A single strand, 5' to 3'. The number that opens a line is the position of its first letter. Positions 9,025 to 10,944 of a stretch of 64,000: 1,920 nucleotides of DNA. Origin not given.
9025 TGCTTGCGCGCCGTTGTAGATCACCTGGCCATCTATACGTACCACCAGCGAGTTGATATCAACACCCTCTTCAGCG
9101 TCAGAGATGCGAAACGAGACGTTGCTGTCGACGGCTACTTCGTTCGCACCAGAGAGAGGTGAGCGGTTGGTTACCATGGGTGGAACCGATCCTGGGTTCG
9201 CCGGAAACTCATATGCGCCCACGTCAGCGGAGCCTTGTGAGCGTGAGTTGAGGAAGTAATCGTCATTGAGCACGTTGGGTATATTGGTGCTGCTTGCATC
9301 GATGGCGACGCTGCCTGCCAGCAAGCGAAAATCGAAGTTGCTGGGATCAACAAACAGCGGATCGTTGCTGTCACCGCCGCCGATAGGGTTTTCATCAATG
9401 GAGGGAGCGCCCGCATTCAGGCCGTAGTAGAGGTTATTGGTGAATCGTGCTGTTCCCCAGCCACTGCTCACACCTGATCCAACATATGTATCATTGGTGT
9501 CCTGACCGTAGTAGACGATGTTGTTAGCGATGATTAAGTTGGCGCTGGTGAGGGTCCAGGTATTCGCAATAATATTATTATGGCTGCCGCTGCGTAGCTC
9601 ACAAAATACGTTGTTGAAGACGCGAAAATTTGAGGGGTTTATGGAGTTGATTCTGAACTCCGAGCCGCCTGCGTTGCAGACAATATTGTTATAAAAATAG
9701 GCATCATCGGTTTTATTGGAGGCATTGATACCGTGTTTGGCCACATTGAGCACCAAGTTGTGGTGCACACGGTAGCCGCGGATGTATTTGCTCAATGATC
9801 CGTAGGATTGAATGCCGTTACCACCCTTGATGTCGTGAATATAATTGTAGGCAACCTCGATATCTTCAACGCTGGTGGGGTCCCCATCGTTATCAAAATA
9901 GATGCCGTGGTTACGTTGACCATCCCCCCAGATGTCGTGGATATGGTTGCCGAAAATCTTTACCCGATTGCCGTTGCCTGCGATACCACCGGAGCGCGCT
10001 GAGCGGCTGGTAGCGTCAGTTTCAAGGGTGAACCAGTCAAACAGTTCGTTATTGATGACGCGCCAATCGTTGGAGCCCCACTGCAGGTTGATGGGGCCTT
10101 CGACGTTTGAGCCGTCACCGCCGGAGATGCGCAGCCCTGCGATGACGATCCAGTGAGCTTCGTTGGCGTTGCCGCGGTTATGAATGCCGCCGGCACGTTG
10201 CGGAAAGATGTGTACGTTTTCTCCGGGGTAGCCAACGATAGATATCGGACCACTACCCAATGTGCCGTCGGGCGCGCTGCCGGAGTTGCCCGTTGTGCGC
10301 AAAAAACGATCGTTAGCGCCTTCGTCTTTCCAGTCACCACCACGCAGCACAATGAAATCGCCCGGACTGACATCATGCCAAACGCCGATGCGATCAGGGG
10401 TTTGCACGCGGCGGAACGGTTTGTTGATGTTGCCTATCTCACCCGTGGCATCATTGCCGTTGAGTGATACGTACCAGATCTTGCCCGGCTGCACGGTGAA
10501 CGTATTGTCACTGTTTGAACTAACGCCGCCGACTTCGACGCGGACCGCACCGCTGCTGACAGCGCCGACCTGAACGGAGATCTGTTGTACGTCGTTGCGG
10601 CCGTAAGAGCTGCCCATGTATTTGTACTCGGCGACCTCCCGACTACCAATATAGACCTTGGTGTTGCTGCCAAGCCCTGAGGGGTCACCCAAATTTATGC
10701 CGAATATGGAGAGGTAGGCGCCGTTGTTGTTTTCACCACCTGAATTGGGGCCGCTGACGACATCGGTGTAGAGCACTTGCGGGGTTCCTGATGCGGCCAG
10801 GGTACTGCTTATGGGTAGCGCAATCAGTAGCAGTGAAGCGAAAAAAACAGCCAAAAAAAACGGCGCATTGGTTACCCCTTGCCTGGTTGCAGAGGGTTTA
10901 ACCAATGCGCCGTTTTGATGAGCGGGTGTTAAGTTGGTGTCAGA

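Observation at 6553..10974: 1473-aa secreted beta-helix / multi-adhesion-domain protein with its own long leader and terminator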

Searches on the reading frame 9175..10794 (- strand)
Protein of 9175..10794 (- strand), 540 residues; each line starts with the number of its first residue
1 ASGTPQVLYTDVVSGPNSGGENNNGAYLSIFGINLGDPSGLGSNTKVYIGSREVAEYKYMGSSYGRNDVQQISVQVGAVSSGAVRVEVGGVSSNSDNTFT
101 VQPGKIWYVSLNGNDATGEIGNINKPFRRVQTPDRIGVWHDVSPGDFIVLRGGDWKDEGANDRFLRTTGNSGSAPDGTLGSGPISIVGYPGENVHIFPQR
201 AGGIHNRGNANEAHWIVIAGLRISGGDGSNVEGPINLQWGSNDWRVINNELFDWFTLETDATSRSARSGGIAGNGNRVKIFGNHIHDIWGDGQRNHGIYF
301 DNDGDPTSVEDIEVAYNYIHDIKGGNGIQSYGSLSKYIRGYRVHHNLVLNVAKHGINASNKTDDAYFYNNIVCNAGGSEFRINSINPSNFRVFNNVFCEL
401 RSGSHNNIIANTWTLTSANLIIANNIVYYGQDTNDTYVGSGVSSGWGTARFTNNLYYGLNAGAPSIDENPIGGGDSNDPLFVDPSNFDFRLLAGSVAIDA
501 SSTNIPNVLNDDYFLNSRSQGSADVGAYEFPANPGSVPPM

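Call 18: search_solved_structures(query=A1, max_evalue=1, show_alignments=2)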
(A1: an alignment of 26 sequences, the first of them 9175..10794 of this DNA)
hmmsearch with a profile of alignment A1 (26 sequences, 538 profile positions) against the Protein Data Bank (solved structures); distinct sequences matched with E-value up to 1: 1.
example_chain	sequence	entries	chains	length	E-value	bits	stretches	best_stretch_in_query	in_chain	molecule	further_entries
9rx2_A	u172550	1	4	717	1.8e-09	40.3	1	319-509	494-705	Parallel beta-helix repeat protein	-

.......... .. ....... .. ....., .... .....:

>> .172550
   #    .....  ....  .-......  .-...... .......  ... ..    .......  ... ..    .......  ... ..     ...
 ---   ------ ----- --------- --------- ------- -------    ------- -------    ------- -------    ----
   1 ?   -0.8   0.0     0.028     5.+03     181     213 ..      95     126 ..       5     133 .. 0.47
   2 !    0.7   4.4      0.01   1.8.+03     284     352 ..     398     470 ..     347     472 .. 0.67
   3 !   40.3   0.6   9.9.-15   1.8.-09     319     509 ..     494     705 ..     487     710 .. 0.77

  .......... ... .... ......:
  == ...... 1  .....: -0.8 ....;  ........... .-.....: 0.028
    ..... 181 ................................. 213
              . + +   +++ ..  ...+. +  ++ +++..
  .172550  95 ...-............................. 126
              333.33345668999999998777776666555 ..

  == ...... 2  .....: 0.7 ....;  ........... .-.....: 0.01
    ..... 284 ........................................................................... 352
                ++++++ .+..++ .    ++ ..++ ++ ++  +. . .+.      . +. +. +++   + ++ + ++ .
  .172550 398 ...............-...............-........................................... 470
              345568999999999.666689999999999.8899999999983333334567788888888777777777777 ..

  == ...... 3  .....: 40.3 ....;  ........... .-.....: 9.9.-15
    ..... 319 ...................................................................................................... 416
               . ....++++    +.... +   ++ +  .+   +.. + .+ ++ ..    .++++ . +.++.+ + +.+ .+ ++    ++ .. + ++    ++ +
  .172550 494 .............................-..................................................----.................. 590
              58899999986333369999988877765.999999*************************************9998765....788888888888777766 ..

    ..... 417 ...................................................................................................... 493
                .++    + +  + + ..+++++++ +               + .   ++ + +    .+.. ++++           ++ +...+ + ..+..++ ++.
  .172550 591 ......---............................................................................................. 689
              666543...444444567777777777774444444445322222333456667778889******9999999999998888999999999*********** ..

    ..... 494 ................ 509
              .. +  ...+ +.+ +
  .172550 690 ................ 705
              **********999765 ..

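Call 24: predict_structure(alignment_id=A1)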
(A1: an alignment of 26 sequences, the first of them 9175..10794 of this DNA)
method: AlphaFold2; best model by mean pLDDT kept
length: 540 residues; sequences in the alignment: 26
mean_pLDDT: 88.9   pTM: 0.92
mean pLDDT of the five models: 88.9, 87.8, 87.5, 86.0, 85.9
residues with pLDDT >= 90: 366; 70-90: 122; 50-70: 42; < 50: 10
segments of 3 or more residues with pLDDT < 50: 257-265
pLDDT, mean of each block of 10 residues (from residue 1): 85 97 97 94 96 96 95 96 97 96 98 98 97 95 97 95 91 96 98 92 82 92 74 83 96 64 56 92 92 84 75 97 92 85 97 93 95 94 90 94 75 88 93 77 77 91 90 85 91 92 81 84 85 58
secondary structure, 60 per line:
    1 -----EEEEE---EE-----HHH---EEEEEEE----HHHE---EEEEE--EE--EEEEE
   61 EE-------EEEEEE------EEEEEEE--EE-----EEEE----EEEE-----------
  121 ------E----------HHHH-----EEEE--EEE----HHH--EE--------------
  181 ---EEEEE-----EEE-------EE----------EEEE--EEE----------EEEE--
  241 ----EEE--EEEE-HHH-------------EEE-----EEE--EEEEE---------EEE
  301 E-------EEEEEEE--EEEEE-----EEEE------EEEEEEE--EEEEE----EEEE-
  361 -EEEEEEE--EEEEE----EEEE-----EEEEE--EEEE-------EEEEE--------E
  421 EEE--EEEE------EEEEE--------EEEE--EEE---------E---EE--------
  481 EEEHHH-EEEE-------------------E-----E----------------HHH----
elements in order: E6-10 E27-33 E45-49 E56-62 E70-75 E82-88 E98-101 E106-109 H138-141 E147-150 E153-155 E184-188 E194-196 E216-219 E222-224 E235-238 E245-247 E250-253 E271-273 E279-281 E284-288 E298-301 E309-315 E318-322 E328-331 E338-344 E347-351 E356-359 E362-368 E371-375 E380-383 E389-393 E396-399 E407-411 E420-423 E426-429 E436-440 E449-452 E455-457 E481-483 E488-491
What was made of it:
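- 10480..10791 (-): Residues 62-165: IPT/TIG-like beta-sandwich (motif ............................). AF2 gives all-beta structure with pLDDT 94-98 (call 24).
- On IPT/TIG (PF01833): AF2 shows an all-beta domain at pLDDT>94 (call 24).
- AF2 model of residues 61-600: pLDDT 88.9, pTM 0.92 (call 24). Y359, Q389, N417 and R441 fall at the same position of the same strand in four successive rungs of the model (call 24 secondary structure; my reading).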

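Call 33: search_solved_structures(query=A1, max_evalue=10, show_alignments=0)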
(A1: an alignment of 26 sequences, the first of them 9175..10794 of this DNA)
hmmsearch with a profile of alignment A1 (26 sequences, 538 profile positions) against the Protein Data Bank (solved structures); distinct sequences matched with E-value up to 10: 1.
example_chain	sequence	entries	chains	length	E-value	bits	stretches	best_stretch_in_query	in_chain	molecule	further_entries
9rx2_A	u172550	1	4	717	1.8e-09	40.3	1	319-509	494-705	Parallel beta-helix repeat protein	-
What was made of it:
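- On Polysaccharide lyase family 9: A profile of 26 family members finds no PL9 chain in the PDB at E<=10 (calls 18, 33).
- Closest known: PL9 pectate lyase Pel9A. Different: A family profile finds no PL9 sequence even at E<=10 (calls 18, 33).
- The only PDB sequence relative, 9rx2, is named just 'Parallel beta-helix repeat protein' (calls 18, 33).
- Tried and rejected: The profile search of the PDB returned only 9rx2 (calls 18, 33).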

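Call 37: find_related_loci(query=A1, collection=genome_contigs, flank=8000)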
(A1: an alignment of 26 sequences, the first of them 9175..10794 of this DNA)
Query A1 (540 aa) in genome_contigs; peptide patterns used: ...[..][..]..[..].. (x = any residue, [..] = any of these).
129 stretches matched a pattern; 94 encode a relative of the query (tblastn E <= 1e-3); the best 80 are kept; 80 distinct loci.
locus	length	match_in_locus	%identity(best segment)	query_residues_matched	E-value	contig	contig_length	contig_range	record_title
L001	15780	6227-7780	49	1-530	3e-145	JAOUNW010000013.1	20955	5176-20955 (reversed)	MAG: Gammaproteobacteria bacterium isolate 8_1_May_SF_Bin19 8_1_May_SF_Bin19_scaffold_353_c1, whole genome shotgun seque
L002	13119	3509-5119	41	1-532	5e-111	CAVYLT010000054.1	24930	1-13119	MAG: Nitrospirota bacterium isolate MFD01299.bin.2.211 genome assembly, contig: contig_33173, whole genome shotgun seque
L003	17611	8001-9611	42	1-529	2e-103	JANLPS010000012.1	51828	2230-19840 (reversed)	MAG: Archangium sp. isolate OTE_38_metabat_310 OTE_38_k141_3381615, whole genome shotgun sequence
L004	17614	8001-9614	40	1-528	9e-102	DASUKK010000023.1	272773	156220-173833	MAG TPA_asm: Steroidobacteraceae bacterium isolate SMAG_U1512 k141_1538018, whole genome shotgun sequence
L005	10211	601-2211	41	2-530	6e-101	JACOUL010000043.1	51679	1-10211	MAG: Burkholderiales bacterium isolate NC_groundwater_71_Ag_B-0.1um_55_24 GD18-4_B1_scaffold_1706919, whole genome shotg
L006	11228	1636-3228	39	1-528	2e-100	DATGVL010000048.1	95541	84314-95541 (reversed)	MAG TPA_asm: Steroidobacteraceae bacterium isolate SMAG_U10555 k141_469331, whole genome shotgun sequence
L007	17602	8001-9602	40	5-528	2e-99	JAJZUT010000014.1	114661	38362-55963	MAG: Proteobacteria bacterium isolate SKS4.bin46 NODE_241_length_114661_cov_5.605104, whole genome shotgun sequence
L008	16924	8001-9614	41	2-529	1e-105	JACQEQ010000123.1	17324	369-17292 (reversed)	MAG: Gammaproteobacteria bacterium isolate NC_groundwater_1025_Pr1_S-0.65um_55_8 Montesol18_Sp65_coassembly_scaffold_427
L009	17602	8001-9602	41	5-529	4e-98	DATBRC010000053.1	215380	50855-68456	MAG TPA_asm: Burkholderiaceae bacterium isolate SMAG_U4119 k141_19625, whole genome shotgun sequence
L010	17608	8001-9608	40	3-530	1e-96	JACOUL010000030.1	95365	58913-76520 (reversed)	MAG: Burkholderiales bacterium isolate NC_groundwater_71_Ag_B-0.1um_55_24 GD18-4_B1_scaffold_1010242, whole genome shotg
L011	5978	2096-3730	40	5-534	1e-96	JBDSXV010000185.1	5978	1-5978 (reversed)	MAG: Dokdonella sp. isolate cluster1_bin.66 k127_3066240, whole genome shotgun sequence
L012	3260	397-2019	39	2-530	6e-98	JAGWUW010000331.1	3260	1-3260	MAG: Betaproteobacteria bacterium isolate REEB405 contig-150_35210, whole genome shotgun sequence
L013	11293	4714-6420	39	5-540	1e-94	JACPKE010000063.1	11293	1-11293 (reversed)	MAG: Candidatus Brennerbacteria bacterium isolate NC_groundwater_486_Ag_S-0.1um_40_11 S35_SO-1_scaffold_656912, whole ge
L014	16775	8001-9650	40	3-530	2e-94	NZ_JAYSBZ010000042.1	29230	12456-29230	MAG: Aquabacterium sp. isolate XM6_XAHMGE1bin.4 NODE_878_length_29230_cov_2.455211, whole genome shotgun sequence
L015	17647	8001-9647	40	1-525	5e-94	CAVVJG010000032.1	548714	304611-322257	MAG: Candidatus Acidoferrales bacterium isolate MFD02134.bin.1.245 genome assembly, contig: contig_4876, whole genome sh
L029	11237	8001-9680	38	2-529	1e-89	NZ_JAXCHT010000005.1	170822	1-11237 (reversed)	Actimicrobium sp. GrIS 1.19 Ga0418726_05, whole genome shotgun sequence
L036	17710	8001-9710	38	2-530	1e-87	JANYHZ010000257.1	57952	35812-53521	MAG: Betaproteobacteria bacterium isolate GL140_2_metabinner_132_sub GL140_2_k141_845546, whole genome shotgun sequence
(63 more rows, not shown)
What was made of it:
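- Relatives are chromosomal genes of many phyla (call 37).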

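Call 38: fold_search(model_id=the predicted structure, library=pdb)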
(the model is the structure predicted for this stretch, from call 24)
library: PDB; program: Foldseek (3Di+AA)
matches with E <= 10: 1203; with E <= 0.001: 18
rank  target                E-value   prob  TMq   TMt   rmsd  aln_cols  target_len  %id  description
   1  5gqc_D                6.5e-08  1.00  0.37  0.35  10.0       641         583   17  Crystal structure of lacto-N-biosidase LnbX from Bifidobacterium longum subsp. longum, ligand-free form (released 2017-04-19)
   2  3vst_A                4.4e-07  1.00  0.47  0.40   8.8       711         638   10  The complex structure of XylC with Tris (released 2013-02-27)
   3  1ru4                  6.7e-07  1.00  0.39  0.50  10.1       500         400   14  Crystal structure of pectate lyase Pel9A (released 2004-04-13)
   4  1dbg_A                2.6e-05  1.00  0.43  0.48   9.5       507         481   13  CRYSTAL STRUCTURE OF CHONDROITINASE B (released 2000-01-12)
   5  2pyh_B                5.5e-05  1.00  0.38  0.52   6.7       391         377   12  Azotobacter vinelandii Mannuronan C-5 epimerase AlgE4 A-module complexed with mannuronan trisaccharide (released 2008-05-27)
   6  2pyh_A                1.1e-04  1.00  0.42  0.58   5.7       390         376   12  Azotobacter vinelandii Mannuronan C-5 epimerase AlgE4 A-module complexed with mannuronan trisaccharide (released 2008-05-27)
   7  2pyg_B                1.9e-04  1.00  0.32  0.44   9.8       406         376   11  Azotobacter vinelandii Mannuronan C-5 epimerase AlgE4 A-module (released 2008-05-27)
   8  5lw3                  3.0e-04  1.00  0.41  0.56   7.0       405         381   12  Azotobacter vinelandii Mannuronan C-5 epimerase AlgE6 A-module (released 2017-10-25)
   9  7dmk_A                3.0e-04  1.00  0.33  0.26  11.7       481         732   13  PL6 alginate lyase BcAlyPL6 (released 2021-10-06)
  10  2pyg_A                4.3e-04  1.00  0.34  0.47   8.6       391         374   12  Azotobacter vinelandii Mannuronan C-5 epimerase AlgE4 A-module (released 2008-05-27)
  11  6k0p_A                4.5e-04  1.00  0.33  0.32  15.6       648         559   11  Catalytic domain of GH87 alpha-1,3-glucanase D1045A in complex with nigerose (released 2019-12-25)
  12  4ozy                  5.2e-04  1.00  0.28  0.34  12.6       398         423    9  Crystal Structure of the periplasmic alginate epimerase AlgG T265N mutant (released 2015-03-04)
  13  5olq_A                5.7e-04  1.00  0.33  0.40   9.9       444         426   12  Rhamnogalacturonan lyase (released 2017-11-29)
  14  6k0s_A                5.9e-04  1.00  0.35  0.34  15.8       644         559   10  Catalytic domain of GH87 alpha-1,3-glucanase D1069A in complex with nigerose (released 2019-12-25)
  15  6f7k_B                6.8e-04  0.98  0.23  0.23  14.4       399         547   12  Crystal structure of Dettilon tailspike protein (gp208) (released 2018-12-19)
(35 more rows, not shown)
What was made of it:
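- On Pectin-lyase-like right-handed parallel beta-helix superfamily: Foldseek probability is 1.00 for Pel9A, ChonB and AlgE4 (call 38).
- Foldseek top hits are also carbohydrate-active enzymes: GH136, GH120, PL9, PL6 and AlgE4 (call 38).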
